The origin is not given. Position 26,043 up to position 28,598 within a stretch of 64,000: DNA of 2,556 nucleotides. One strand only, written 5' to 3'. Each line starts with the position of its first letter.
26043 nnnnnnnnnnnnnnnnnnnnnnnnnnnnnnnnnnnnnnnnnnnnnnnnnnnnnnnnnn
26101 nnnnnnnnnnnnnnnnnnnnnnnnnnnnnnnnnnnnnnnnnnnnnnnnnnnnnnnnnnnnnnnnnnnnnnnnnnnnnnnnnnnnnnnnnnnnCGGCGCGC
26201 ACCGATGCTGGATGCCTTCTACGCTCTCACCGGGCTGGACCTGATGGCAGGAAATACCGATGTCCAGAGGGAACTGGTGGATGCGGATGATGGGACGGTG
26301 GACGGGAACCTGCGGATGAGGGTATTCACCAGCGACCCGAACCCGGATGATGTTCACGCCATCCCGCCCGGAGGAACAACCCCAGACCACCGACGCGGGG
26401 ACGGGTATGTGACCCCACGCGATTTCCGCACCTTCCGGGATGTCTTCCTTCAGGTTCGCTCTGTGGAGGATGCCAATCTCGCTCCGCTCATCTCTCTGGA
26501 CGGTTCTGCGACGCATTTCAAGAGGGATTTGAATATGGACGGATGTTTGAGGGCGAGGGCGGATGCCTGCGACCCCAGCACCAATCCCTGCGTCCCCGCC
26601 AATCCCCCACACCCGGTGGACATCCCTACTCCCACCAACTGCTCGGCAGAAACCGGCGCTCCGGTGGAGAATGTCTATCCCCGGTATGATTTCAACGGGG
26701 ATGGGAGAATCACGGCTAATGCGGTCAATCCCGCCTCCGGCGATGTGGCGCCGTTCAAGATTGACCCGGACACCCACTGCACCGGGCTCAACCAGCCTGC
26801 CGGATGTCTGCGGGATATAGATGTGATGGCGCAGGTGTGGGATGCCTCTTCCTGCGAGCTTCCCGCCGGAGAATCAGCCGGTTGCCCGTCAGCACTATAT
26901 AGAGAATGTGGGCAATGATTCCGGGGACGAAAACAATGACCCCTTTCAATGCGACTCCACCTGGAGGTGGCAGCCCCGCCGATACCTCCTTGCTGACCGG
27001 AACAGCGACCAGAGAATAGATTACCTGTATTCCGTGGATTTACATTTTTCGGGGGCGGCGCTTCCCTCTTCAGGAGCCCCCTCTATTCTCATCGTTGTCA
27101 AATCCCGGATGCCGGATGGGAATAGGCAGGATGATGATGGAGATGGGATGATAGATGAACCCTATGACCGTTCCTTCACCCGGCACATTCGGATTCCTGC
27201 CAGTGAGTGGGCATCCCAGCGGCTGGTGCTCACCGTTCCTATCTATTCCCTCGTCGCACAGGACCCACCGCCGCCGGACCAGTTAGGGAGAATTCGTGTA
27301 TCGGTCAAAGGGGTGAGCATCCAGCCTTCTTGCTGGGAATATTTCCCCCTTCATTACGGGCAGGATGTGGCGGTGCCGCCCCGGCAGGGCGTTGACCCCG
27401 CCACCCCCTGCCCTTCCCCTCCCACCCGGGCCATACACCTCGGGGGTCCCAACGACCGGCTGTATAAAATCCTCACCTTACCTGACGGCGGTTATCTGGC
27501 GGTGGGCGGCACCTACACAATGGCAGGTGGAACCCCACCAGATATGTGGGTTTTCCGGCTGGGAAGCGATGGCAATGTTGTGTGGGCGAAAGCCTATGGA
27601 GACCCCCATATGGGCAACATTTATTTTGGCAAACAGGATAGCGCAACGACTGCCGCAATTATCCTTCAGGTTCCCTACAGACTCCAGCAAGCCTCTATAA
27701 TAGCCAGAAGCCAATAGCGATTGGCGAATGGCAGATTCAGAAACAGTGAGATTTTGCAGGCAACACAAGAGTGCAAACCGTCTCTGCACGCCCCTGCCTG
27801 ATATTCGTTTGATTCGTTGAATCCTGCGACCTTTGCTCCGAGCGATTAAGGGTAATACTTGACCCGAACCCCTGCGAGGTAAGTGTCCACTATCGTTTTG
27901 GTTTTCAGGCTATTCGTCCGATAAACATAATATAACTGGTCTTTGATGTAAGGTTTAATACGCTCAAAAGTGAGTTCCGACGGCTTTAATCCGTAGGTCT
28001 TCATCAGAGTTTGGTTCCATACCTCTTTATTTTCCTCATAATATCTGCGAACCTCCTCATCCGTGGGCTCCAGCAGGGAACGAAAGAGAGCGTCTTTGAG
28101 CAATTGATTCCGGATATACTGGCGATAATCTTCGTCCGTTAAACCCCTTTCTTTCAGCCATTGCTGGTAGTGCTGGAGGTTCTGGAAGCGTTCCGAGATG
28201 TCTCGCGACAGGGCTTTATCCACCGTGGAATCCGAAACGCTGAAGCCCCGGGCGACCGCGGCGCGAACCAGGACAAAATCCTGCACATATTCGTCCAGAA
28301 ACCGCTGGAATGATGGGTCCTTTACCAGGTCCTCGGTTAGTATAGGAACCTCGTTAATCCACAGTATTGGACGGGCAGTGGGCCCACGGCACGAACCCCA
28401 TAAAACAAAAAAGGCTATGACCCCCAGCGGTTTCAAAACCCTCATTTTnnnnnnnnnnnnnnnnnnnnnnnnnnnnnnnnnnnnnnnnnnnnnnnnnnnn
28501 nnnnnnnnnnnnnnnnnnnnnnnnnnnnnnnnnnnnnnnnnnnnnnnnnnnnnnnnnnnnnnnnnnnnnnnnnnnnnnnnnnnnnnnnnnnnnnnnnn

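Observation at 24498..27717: S8 peptidase lipoprotein with dockerin/EF-hand-like Ca loops whose reading frame breaks at about 26824-26918; downstream ORF looks like its frameshifted C-terminus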

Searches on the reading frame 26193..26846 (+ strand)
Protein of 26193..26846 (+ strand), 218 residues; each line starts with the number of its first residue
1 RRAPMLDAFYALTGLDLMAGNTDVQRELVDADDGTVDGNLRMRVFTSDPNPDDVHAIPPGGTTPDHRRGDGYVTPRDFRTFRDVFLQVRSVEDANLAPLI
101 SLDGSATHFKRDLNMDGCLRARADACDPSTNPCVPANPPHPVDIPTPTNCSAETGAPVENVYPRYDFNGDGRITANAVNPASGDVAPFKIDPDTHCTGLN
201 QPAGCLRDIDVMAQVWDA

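Call 67: search_solved_structures(query=A7, max_evalue=1)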
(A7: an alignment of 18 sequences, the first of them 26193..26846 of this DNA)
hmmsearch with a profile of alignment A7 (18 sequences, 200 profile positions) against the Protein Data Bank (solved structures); distinct sequences matched with E-value up to 1: 25.
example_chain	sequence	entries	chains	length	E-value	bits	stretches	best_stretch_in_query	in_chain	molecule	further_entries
2na0_A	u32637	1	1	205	0.00033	23.7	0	136-163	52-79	Guanylyl cyclase-activating protein 1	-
2r2i_A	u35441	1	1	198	0.00049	23.2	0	135-164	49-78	Guanylyl cyclase-activating protein 1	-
1bjf_A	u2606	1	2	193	0.0077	19.3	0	137-159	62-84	NEUROCALCIN DELTA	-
1h4b_A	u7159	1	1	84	0.018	18.1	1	137-160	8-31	POLCALCIN BET V 4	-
5t7c_A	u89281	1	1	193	0.028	17.4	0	137-159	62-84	Hippocalcin-like protein 1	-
2opo_A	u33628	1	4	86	0.056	16.5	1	138-160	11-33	Polcalcin Che a 3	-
2jnx_A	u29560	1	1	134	0.08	15.9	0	140-172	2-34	Calcium binding protein 2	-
1k9u_A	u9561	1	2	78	0.085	15.9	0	140-159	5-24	Polcalcin Phl p 7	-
2lvi_A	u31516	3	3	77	0.088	15.8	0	140-159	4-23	Polcalcin Phl p 7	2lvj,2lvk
5otj_D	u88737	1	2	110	0.11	15.5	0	140-159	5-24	Polcalcin Phl p 7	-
1nya_A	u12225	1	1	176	0.12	15.4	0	142-174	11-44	Calerythrin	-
5m6c_E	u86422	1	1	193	0.12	15.4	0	128-160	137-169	Neuron-specific calcium-binding protein hippocalcin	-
5g58_A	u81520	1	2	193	0.12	15.4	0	128-160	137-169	Neuron-specific calcium-binding protein hippocalcin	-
5m6c_A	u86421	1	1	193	0.12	15.4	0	128-160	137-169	Neuron-specific calcium-binding protein hippocalcin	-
5g4p_A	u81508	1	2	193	0.12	15.3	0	128-160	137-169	Neuron-specific calcium-binding protein hippocalcin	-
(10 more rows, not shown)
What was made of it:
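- On Dockerin type I (PF00404) / EF-hand: The resemblance is confined to a single 12-residue loop (call 67).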

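Call 68: search_protein_families(library=pfam, alignment_id=A7, max_evalue=1)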
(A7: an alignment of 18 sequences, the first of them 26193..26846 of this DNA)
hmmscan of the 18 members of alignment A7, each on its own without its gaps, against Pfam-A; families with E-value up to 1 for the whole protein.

A. member 1, window:26193-26846:+ (218 aa): 4 families
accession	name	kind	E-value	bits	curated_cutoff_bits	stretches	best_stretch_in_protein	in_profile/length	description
PF13202.12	EF-hand_5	-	0.0062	16.4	25.9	0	165-175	8-18/25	EF hand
PF00036.39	EF-hand_1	-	0.011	15.7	25.4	0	165-175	9-19/29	EF hand domain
PF13405.12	EF-hand_6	-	0.015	15.4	25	0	165-176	9-20/30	EF-hand domain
PF00404.24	Dockerin_1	-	0.042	14.5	22.9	0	164-175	35-46/57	Dockerin type I domain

B. families by the number of members that match (of 18 scanned): 7 families
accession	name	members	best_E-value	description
PF13202.12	EF-hand_5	8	0.00074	EF hand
PF00404.24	Dockerin_1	7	0.0013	Dockerin type I domain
PF13405.12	EF-hand_6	6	0.00032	EF-hand domain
PF00036.39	EF-hand_1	6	0.003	EF hand domain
PF13499.12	EF-hand_7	4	0.011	EF-hand domain pair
PF08490.17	DUF1744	1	0.24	Domain of unknown function (DUF1744)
PF01839.29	FG-GAP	1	0.24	FG-GAP repeat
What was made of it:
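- On Dockerin type I (PF00404) / EF-hand: The best hit among 18 family members is E=3e-4 and still below the cut-offs (call 68).
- Closest known: Dockerin type I and EF-hand calcium-binding loops. Different: 7-8 of 18 family members give similarly weak hits (call 68).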

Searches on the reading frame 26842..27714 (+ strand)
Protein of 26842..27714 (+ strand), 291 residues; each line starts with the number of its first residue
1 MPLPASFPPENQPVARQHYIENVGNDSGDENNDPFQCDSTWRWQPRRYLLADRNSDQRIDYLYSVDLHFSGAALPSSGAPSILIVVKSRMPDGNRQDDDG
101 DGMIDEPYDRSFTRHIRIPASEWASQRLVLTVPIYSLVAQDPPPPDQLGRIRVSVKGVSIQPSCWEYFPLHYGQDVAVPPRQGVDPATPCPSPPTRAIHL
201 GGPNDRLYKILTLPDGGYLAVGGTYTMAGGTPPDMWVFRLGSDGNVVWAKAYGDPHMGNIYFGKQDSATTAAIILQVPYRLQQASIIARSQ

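Call 4: search_protein_families(library=pfam, proteins=[window:26842-27714:+], max_evalue=0.1)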
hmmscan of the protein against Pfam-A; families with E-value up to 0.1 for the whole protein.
window:26842-27714:+ (291 aa): 0 families

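Call 5: search_protein_families(library=ncbifam, proteins=[window:26842-27714:+], max_evalue=0.1)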
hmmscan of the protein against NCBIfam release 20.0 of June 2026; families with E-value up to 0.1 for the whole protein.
window:26842-27714:+ (291 aa): 1 family
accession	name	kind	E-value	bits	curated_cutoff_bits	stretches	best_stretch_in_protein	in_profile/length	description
TIGR02608.1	delta_60_rpt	domain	0.0034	17.2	76.5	1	205-245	1-39/55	delta-60 repeat domain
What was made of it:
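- On delta-60 repeat / β-propeller: TIGR02608 scores 17.2 bits against a cut-off of 76.5, with one repeat (call 5).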

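Call 7: find_homologous_proteins(query=window:26842-27714:+, max_evalue=0.001)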
Query window:26842-27714:+ (291 aa): 1 proteins with E <= 0.001 among 867 candidates.
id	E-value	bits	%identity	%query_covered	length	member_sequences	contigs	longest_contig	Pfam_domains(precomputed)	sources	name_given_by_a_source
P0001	2.8e-183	626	100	92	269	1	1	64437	-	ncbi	-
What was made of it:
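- Tried and rejected: Word-index homologue search with ORF2 found only itself (call 7).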

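Call 61: predict_structure(alignment_id=A6)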
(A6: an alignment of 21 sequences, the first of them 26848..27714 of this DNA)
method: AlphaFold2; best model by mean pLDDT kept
length: 289 residues; sequences in the alignment: 21
mean_pLDDT: 67.2   pTM: 0.60
mean pLDDT of the five models: 67.2, 67.1, 66.3, 64.7, 63.9
residues with pLDDT >= 90: 43; 70-90: 82; 50-70: 94; < 50: 70
segments of 3 or more residues with pLDDT < 50: 1-5, 180-187, 189-201, 251-289
pLDDT, mean of each block of 10 residues (from residue 1): 45 66 88 68 90 87 92 78 88 65 72 90 90 72 76 79 87 81 45 43 55 60 53 59 57 47 40 40 33
secondary structure, 60 per line:
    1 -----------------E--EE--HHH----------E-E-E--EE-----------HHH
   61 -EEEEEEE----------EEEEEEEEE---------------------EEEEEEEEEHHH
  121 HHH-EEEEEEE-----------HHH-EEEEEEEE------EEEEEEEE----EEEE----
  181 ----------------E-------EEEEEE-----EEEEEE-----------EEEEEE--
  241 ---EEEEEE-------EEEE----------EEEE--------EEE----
elements in order: E62-68 E79-87 E109-117 H118-123 E125-131 E147-154 E161-168 E173-176 E205-210 E216-221 E233-238 E244-249 E257-260 E271-274 E283-285
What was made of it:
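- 27439..27717 (+): Linker, about one blade of a β-propeller-like module, then a non-homologous tail and stop. This is the truncated remnant. TIGR02608 delta-60 repeat scores only E=0.0034, 17 bits against a cut-off of 76.5 (call 5). pLDDT is about 55 for the blade and below 50 for residues 251-289 (call 61).
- On delta-60 repeat / β-propeller: The model confidence is low (call 61).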

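Call 64: fold_search(model_id=the predicted structure, library=pdb)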
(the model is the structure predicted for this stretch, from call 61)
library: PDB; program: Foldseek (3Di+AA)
matches with E <= 10: 417; with E <= 0.001: 0
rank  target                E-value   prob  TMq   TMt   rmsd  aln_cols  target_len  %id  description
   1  1ykk_B                2.5e-02  0.92  0.24  0.28   8.8       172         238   10  Protocatechuate 3,4-Dioxygenase Y408C Mutant (released 2005-08-16)
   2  3t67_M                2.7e-02  0.92  0.24  0.28   8.6       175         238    9  Axial Ligand Swapping In Double Mutant Maintains Intradiol-cleavage Chemistry in Protocatechuate 3,4-Dioxygenase (released 2012-08-01)
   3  3mi1_M                3.6e-02  0.89  0.24  0.28   9.0       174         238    9  Axial Ligand Swapping In Double Mutant Maintains Intradiol-cleavage Chemistry in Protocatechuate 3,4-Dioxygenase (released 2011-04-27)
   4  3t63_M                4.1e-02  0.90  0.25  0.29   8.5       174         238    9  Axial Ligand Swapping In Double Mutant Maintains Intradiol-cleavage Chemistry in Protocatechuate 3,4-Dioxygenase (released 2012-08-01)
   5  4who_D                4.5e-02  0.90  0.25  0.29   8.6       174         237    9  Resting Protocatechuate 3,4-dioxygenase (pseudomonas putida) at pH 8.5 (released 2014-12-31)
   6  1ykm_B                4.8e-02  0.89  0.25  0.29   8.6       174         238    9  Protocatechuate 3,4-Dioxygenase Y408E mutant (released 2005-08-16)
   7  3lmx_M                5.4e-02  0.87  0.25  0.29   8.6       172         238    8  Tyrosine 447 of Protocatechuate 34,-Dioxygenase Controls Efficient Progress Through Catalysis (released 2011-02-16)
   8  4who_B                6.0e-02  0.85  0.25  0.29   8.6       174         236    9  Resting Protocatechuate 3,4-dioxygenase (pseudomonas putida) at pH 8.5 (released 2014-12-31)
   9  1eo2_B                7.1e-02  0.77  0.23  0.27   8.2       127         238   10  CRYSTAL STRUCTURE OF ACINETOBACTER SP. ADP1 PROTOCATECHUATE 3,4-DIOXYGENASE (released 2000-08-09)
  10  3pcd_M                7.5e-02  0.75  0.23  0.27  12.8       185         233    9  PROTOCATECHUATE 3,4-DIOXYGENASE Y447H MUTANT (released 1998-05-27)
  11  3mfl_M                8.4e-02  0.75  0.24  0.28   8.4       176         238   10  Axial Ligand Swapping In Double Mutant Maintains Intradiol-cleavage Chemistry in Protocatechuate 3,4-Dioxygenase (released 2011-04-13)
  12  2buv_B                9.9e-02  0.75  0.23  0.27   8.0       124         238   10  Crystal Structure Of Protocatechuate 3,4-Dioxygenase from Acinetobacter Sp. ADP1 Mutant R457S in Complex with Protocat (released 2006-09-04)
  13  8t1y                  9.9e-02  0.13  0.15  0.11  16.3       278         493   12  Crystal Structure of Porphyromonas gingivalis Sialidase (PG_0352) Bound to Neu5Ac2en (DANA) (released 2023-10-04)
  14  1yko_B                1.3e-01  0.60  0.22  0.26   8.3       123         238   12  Protocatechuate 3,4-Dioxygenase Y408H mutant (released 2005-08-16)
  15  5n2k_G                1.3e-01  0.06  0.10  0.12  19.7       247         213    8  Structure of unbound Briakinumab FAb (released 2018-01-03)
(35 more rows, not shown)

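Call 74: list_cluster_members(proteins=[P0001, P0002, P0007, P0006])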
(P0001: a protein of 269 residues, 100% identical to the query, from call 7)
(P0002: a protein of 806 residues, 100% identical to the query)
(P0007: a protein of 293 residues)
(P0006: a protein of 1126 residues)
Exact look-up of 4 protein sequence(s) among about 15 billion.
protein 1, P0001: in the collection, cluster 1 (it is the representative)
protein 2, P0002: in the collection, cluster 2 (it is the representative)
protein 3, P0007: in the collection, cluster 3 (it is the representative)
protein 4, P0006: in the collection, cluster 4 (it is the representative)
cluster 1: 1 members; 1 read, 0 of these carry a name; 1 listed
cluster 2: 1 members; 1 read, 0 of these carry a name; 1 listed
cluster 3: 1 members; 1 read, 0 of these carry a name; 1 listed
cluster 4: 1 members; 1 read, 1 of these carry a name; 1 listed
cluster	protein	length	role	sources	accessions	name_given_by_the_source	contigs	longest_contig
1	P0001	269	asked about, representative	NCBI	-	-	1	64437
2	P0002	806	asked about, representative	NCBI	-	-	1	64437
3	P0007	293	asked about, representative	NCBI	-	-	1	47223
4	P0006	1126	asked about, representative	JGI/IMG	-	subtilisin family serine protease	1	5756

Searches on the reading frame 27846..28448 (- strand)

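Call 31: search_protein_families(library=pfam, proteins=[window:27846-28448:-], max_evalue=0.001)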
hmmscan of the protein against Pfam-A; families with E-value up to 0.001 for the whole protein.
window:27846-28448:- (200 aa): 3 families
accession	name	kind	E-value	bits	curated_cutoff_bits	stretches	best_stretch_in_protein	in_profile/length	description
PF13624.11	SurA_N_3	-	1.5e-08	35.1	27.2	1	46-119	83-159/162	SurA-like N-terminal domain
PF09312.16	SurA_N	-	3.5e-05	24.4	30.8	1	49-117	45-113/118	SurA N-terminal domain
PF13623.11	SurA_N_2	-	0.00067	20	28.5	0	97-146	79-128/145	SurA-like N-terminal domain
